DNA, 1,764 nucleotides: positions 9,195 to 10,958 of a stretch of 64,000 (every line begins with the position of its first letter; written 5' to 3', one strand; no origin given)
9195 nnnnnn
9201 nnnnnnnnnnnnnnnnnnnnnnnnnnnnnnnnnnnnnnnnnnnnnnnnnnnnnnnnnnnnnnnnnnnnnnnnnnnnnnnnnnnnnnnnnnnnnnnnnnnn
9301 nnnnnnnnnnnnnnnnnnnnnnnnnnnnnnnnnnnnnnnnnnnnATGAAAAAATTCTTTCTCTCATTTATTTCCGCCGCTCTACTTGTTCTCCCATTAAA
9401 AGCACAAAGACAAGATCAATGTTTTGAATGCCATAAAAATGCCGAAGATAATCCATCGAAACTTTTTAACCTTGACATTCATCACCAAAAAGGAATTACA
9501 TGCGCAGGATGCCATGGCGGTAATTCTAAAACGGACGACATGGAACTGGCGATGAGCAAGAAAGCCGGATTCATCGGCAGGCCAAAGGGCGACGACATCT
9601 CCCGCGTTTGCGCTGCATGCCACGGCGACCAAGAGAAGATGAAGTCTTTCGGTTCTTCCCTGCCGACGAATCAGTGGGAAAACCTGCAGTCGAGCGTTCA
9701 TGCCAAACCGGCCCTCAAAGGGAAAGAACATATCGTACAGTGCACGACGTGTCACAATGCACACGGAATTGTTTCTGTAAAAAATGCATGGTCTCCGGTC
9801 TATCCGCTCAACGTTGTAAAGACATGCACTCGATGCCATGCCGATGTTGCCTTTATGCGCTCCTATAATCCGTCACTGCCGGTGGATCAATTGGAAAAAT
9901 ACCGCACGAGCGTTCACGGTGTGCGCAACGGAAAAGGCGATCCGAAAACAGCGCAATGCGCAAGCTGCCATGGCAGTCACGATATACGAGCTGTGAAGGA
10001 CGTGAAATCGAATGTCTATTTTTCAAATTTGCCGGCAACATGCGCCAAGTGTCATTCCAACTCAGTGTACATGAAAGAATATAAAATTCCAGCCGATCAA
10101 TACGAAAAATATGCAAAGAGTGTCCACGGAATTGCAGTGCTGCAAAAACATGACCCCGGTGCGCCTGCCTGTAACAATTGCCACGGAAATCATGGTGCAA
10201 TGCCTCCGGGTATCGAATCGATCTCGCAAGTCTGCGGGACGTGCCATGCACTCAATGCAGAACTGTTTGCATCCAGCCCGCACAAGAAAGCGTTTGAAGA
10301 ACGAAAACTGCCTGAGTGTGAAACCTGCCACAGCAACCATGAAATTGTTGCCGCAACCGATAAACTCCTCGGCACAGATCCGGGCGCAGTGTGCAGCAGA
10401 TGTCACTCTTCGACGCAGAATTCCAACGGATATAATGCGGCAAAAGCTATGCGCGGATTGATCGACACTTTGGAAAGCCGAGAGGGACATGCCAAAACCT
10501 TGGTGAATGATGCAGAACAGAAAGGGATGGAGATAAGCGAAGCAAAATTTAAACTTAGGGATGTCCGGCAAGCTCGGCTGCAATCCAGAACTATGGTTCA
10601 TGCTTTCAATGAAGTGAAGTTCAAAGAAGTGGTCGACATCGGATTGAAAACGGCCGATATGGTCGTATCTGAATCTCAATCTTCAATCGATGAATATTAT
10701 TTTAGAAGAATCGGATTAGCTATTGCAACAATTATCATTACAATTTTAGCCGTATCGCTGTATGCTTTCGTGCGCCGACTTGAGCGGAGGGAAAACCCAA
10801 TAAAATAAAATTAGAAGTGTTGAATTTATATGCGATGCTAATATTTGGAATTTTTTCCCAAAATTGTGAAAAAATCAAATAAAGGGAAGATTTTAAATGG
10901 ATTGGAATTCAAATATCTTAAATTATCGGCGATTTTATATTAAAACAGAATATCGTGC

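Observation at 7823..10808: Rieske/cytochrome b complex whose c-type subunit is an 11-heme membrane-anchored cytochrome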

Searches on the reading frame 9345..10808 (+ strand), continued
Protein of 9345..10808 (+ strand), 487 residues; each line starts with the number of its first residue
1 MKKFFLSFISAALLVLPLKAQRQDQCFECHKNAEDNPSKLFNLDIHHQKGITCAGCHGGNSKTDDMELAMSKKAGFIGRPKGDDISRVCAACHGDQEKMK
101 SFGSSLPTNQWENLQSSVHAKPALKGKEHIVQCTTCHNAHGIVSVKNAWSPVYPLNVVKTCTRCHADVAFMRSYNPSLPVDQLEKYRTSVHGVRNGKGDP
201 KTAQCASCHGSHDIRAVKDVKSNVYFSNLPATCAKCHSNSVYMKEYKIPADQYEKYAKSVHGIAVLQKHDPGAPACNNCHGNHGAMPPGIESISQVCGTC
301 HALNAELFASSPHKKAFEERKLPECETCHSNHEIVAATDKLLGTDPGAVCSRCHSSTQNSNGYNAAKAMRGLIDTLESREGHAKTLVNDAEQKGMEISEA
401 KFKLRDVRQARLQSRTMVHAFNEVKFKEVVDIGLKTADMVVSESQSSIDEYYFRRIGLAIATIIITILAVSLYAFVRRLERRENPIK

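Call 53: search_protein_families(library=pfam, proteins=[L019:11635-13284:+, L025:11694-13337:+, L029:7101-8027:+, L019:13424-15451:+], max_evalue=0.01)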
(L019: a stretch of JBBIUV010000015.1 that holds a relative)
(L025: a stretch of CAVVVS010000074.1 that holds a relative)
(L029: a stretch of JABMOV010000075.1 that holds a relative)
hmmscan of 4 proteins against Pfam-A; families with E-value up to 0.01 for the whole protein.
L019:11635-13284:+ (549 aa): 1 family
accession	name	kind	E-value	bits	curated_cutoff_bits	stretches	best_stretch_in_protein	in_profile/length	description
PF10101.14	DUF2339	-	6.1e-18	65.4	33.6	2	73-441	4-329/659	Predicted membrane protein (DUF2339)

L025:11694-13337:+ (547 aa): 1 family
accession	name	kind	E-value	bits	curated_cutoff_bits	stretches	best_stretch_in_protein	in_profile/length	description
PF10101.14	DUF2339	-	1.7e-17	63.9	33.6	2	67-396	4-284/659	Predicted membrane protein (DUF2339)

L029:7101-8027:+ (308 aa): 1 family
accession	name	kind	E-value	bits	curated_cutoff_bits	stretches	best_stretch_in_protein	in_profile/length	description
PF09459.16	EB_dh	-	2.3e-25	90.5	33.3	1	37-300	2-233/236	Ethylbenzene dehydrogenase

L019:13424-15451:+ (675 aa): 13 families
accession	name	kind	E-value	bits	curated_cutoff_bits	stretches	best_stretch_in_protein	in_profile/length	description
PF00326.27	Peptidase_S9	-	1.3e-58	198.5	22.6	1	468-673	2-209/213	Prolyl oligopeptidase family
PF07676.18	PD40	-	3.6e-28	97.3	20.9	2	75-99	2-26/38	WD40-like Beta Propeller Repeat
PF00930.27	DPPIV_N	-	6.6e-15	55.1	22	2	57-120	18-81/354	Dipeptidyl peptidase IV (DPP IV) N-terminal region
PF25174.1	Beta-prop_THOC3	-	2.5e-08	33.7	305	1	236-351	59-159/272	THOC3 beta-propeller domain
PF20434.5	BD-FAE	-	2.2e-07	31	26.8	1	445-634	9-215/215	BD-FAE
PF08450.18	SGL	-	4.5e-06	26.9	26.3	0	19-102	73-153/246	SMP-30/Gluconolactonase/LRE-like region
PF02897.21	Peptidase_S9_N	-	8e-05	22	24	0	278-341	131-190/414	Prolyl oligopeptidase, N-terminal beta-propeller domain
PF24817.1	WD40_WDHD1_1st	-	0.0002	21.1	109.9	0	215-338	170-283/291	WDHD1 first WD40 domain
PF02129.25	Peptidase_S15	-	0.00041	20.6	23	0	594-638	208-251/262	X-Pro dipeptidyl-peptidase (S15 family)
PF05448.18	AXE1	-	0.00053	19.3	21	0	413-497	52-126/321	Acetyl xylan esterase (AXE1)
PF11144.14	DUF2920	-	0.0015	18.2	24.7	0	512-549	167-204/400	Protein of unknown function (DUF2920)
PF12566.14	DUF3748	-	0.0023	18.4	27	0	213-243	64-94/123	Protein of unknown function (DUF3748)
PF00561.26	Abhydrolase_1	-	0.0049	17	25.8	0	450-573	1-111/245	alpha/beta hydrolase fold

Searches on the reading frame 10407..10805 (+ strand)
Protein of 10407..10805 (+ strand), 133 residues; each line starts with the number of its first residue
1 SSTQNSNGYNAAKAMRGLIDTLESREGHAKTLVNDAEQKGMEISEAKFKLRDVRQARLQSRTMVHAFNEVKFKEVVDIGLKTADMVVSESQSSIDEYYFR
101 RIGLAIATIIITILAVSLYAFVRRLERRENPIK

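Call 54: search_protein_representatives(protein=window:10407-10805:+)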
Query: 133 residues. Proteins with E-value up to 0.001 (for the whole library): 364; up to 1e-10: 102; up to 1e-30: 5. The best 150 are listed.
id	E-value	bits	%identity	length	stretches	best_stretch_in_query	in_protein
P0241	1.8e-39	150.9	65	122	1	15-129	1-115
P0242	3.7e-39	149.9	61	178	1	3-129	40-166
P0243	1.5e-35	138.2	53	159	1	2-130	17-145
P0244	1.5e-34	135.0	99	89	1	15-83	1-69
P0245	1.0e-32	129.1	49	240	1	2-128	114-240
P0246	1.1e-29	119.3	50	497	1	7-129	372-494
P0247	1.4e-26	109.3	51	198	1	25-130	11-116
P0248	4.2e-25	104.6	41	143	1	4-128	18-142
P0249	4.6e-25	104.5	58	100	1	42-129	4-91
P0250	7.9e-24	100.5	54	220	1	36-128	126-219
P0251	9.5e-22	93.8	37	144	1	5-128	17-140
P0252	2.4e-21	92.5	41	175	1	4-130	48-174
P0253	9.8e-21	90.5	47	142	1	19-128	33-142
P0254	7.5e-20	87.7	38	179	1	1-129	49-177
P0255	1.4e-19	86.8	78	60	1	75-132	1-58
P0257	3.8e-19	85.4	41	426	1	6-128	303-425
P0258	6.7e-19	84.6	39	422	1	7-129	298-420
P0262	1.7e-17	80.1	41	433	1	4-131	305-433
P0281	8.5e-15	71.4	33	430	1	4-131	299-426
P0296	1.6e-13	67.3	36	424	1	8-128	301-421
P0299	2.4e-13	66.8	38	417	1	14-127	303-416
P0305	5.1e-13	65.7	38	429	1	7-130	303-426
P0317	7.5e-12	61.9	35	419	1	3-126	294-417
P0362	4.7e-10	56.1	30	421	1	12-129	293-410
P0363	4.8e-10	56.1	32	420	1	4-128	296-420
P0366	7.6e-10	55.5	31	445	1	3-129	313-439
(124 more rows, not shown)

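Call 57: find_homologous_proteins(query=A2, max_evalue=1e-20)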
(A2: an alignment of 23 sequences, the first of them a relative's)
Query A2 (23 sequences) (420 aa, profile of the alignment): 1499 proteins with E <= 1e-20 among 8000 candidates; the best 120 are listed.
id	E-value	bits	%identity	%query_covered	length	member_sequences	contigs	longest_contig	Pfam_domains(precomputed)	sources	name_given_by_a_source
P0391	1.3e-215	734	39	88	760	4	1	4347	PF09699.16,PF14537.12,PF13435.12,PF22678.2,PF14522.12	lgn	-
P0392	1.7e-215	734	36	97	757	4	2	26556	PF09699.16,PF14537.12,PF22678.2,PF14522.12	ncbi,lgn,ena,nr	ncbi:cytochrome c nitrite reductase pentaheme subunit [bacterium BMS3Bbin04]|nr:cytochrome c nitrite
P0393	2.3e-211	720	36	94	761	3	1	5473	PF09699.16,PF14537.12,PF13435.12,PF22678.2,PF14522.12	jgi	jgi:cytochrome c3-like protein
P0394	5.2e-206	702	39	93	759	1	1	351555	PF09699.16,PF14537.12,PF14522.12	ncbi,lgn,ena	-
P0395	2.6e-203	693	39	93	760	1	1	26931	PF09699.16,PF14537.12,PF14522.12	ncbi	ncbi:MAG: cytochrome c3 family protein [bacterium]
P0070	4.1e-197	673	41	93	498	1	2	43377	PF09699.16,PF14537.12,PF13435.12,PF22678.2,PF00684.26,PF14522.12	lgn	-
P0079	1.2e-196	671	39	93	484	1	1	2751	PF09699.16,PF14537.12,PF22678.2,PF00684.26,PF14522.12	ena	-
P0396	6.3e-196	669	41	93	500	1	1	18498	PF09699.16,PF14537.12,PF13435.12,PF22678.2,PF00684.26,PF02335.21,PF14522.12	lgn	-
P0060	1.5e-195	668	41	95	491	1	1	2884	PF09699.16,PF14537.12,PF22678.2,PF02335.21,PF14522.12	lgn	-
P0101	3.1e-195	667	41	95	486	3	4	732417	PF09699.16,PF14537.12,PF22678.2,PF14522.12,PF22113.2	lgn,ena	-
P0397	5.9e-195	666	43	85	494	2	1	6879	PF09699.16,PF14537.12,PF00684.26,PF14522.12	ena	-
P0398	6.2e-195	666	41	95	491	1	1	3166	PF09699.16,PF14537.12,PF13435.12,PF22678.2,PF00684.26,PF14522.12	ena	-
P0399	9.1e-195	665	42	85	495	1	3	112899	PF09699.16,PF14537.12,PF22678.2,PF00684.26,PF14522.12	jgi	-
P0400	2.7e-194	664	43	93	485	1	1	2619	PF09699.16,PF14537.12,PF13435.12,PF00684.26,PF02335.21,PF14522.12,PF22113.2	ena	-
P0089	2.9e-194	664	43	92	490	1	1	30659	PF09699.16,PF14537.12,PF22678.2,PF00684.26,PF14522.12,PF22113.2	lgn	-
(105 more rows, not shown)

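Call 58: find_encoding_contigs(protein=P0363, flank=6000, max_places=2)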
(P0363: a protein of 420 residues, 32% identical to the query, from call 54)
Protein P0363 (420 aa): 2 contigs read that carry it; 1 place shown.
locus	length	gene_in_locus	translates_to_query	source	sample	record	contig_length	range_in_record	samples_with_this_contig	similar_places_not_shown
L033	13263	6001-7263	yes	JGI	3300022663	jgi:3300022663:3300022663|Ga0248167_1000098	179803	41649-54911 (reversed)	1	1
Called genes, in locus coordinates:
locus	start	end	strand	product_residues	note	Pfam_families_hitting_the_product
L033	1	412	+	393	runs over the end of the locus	-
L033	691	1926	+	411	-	-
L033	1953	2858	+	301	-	PF02085:Cytochrom_CIII (faint), PF14522:Cytochrome_C7 (weak), PF14537:Cytochrom_c3_2, PF22113:Mtrc-MtrF_II-IV_dom (faint), PF14522:Cytochrome_C7 (weak)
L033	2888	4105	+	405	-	PF14522:Cytochrome_C7 (faint), PF14537:Cytochrom_c3_2 (faint), PF22113:Mtrc-MtrF_II-IV_dom (weak)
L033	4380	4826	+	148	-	PF25471:TM_PetC, PF00355:Rieske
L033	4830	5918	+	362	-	PF00033:Cytochrome_B, PF13631:Cytochrom_B_N_2, PF00032:Cytochrom_B_C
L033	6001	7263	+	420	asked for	PF14522:Cytochrome_C7 (faint), PF22678:Cytochrom_c_NrfB-like (faint), PF14537:Cytochrom_c3_2 (weak), PF09699:Paired_CXXCH_1 (weak)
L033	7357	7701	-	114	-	PF14358:DUF4405 (weak)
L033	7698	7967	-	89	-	PF13534:Fer4_17 (faint), PF13183:Fer4_8 (faint), PF13187:Fer4_9 (faint), PF13237:Fer4_10 (faint), PF14697:Fer4_21, PF12838:Fer4_7 (weak), PF00037:Fer4 (weak), PF12837:Fer4_6 (weak), +4 more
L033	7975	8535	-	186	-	PF00440:TetR_N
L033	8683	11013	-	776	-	PF22352:K319L-like_PKD (weak), PF02085:Cytochrom_CIII (faint), PF14522:Cytochrome_C7 (faint), PF22113:Mtrc-MtrF_II-IV_dom (faint), PF02335:Cytochrom_C552 (faint), PF13860:FlgD_ig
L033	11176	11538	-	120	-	PF13412:HTH_24 (faint), PF01022:HTH_5, PF12840:HTH_20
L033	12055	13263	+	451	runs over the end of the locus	PF05448:AXE1, PF00326:Peptidase_S9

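Call 59: find_encoding_contigs(protein=P0394, flank=8000, max_places=1)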
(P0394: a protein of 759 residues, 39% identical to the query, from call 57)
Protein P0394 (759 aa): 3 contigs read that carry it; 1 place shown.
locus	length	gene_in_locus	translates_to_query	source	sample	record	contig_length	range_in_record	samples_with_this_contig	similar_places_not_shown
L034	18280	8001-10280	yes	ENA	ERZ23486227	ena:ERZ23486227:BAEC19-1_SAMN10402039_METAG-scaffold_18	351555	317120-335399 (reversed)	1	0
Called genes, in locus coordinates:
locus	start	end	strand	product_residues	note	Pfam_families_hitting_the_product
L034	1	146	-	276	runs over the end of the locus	PF01790:LGT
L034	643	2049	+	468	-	-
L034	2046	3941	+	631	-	PF00176:SNF2-rel_dom, PF04851:ResIII, PF00271:Helicase_C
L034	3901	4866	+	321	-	PF13020:NOV_C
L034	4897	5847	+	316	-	PF02086:MethyltransfD12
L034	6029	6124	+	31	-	-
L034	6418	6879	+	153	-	PF00355:Rieske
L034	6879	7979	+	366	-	PF00033:Cytochrome_B, PF14358:DUF4405 (weak), PF13631:Cytochrom_B_N_2, PF00032:Cytochrom_B_C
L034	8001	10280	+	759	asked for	PF09699:Paired_CXXCH_1 (faint), PF14522:Cytochrome_C7 (faint), PF14537:Cytochrom_c3_2 (weak)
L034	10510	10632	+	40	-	-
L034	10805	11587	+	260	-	PF00034:Cytochrom_C (faint), PF13442:Cytochrome_CBB3 (weak)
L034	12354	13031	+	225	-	-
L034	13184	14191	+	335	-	PF14279:HNH_5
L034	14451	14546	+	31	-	-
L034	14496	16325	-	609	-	PF01401:Peptidase_M2, PF01432:Peptidase_M3 (faint)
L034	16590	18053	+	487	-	PF02872:5_nucleotid_C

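Call 60: list_cluster_members(proteins=[P0257, P0258, P0262, P0281, P0296, P0299, P0305, P0317, P0362, P0366])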
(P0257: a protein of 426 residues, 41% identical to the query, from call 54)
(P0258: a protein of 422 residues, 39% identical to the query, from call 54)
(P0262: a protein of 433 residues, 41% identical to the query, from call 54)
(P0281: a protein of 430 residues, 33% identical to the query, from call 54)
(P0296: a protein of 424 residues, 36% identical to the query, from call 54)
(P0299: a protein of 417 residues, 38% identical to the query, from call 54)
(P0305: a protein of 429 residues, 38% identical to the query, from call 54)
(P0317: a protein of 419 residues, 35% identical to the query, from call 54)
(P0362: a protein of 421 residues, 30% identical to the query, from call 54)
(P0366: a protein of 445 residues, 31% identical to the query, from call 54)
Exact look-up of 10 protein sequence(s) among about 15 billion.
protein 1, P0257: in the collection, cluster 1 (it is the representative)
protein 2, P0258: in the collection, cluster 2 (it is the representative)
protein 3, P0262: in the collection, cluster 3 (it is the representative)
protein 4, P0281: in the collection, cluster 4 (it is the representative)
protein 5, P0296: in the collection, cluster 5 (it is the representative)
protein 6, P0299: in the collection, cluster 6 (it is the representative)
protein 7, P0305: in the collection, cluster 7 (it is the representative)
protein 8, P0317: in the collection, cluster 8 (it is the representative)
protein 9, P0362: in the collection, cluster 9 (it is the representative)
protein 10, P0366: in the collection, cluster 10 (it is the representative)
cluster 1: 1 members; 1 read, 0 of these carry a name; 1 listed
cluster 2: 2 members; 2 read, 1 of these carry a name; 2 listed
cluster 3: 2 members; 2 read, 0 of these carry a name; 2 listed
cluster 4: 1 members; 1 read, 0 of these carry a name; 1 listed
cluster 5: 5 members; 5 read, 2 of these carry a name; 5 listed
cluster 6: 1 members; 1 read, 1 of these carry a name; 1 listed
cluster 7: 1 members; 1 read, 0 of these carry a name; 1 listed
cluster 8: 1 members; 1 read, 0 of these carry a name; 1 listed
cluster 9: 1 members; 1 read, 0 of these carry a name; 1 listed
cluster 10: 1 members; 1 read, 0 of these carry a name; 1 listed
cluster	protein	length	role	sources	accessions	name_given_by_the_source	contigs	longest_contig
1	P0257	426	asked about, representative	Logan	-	-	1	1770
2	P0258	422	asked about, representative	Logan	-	-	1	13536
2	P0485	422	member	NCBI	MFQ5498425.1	MAG: hypothetical protein ACE5FH_02030 [Candidatus Zixiibacteriota bacterium]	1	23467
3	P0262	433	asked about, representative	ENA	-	-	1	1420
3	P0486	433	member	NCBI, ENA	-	-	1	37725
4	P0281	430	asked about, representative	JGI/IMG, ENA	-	-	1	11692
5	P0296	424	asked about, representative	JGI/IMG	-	hypothetical protein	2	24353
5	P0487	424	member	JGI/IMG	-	hypothetical protein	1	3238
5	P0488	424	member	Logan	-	-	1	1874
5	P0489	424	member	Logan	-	-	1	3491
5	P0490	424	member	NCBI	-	-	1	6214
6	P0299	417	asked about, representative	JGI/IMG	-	predicted CXXCH cytochrome family protein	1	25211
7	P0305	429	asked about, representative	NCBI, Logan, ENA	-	-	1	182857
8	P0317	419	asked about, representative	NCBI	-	-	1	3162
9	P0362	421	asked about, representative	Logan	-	-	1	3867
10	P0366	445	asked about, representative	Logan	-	-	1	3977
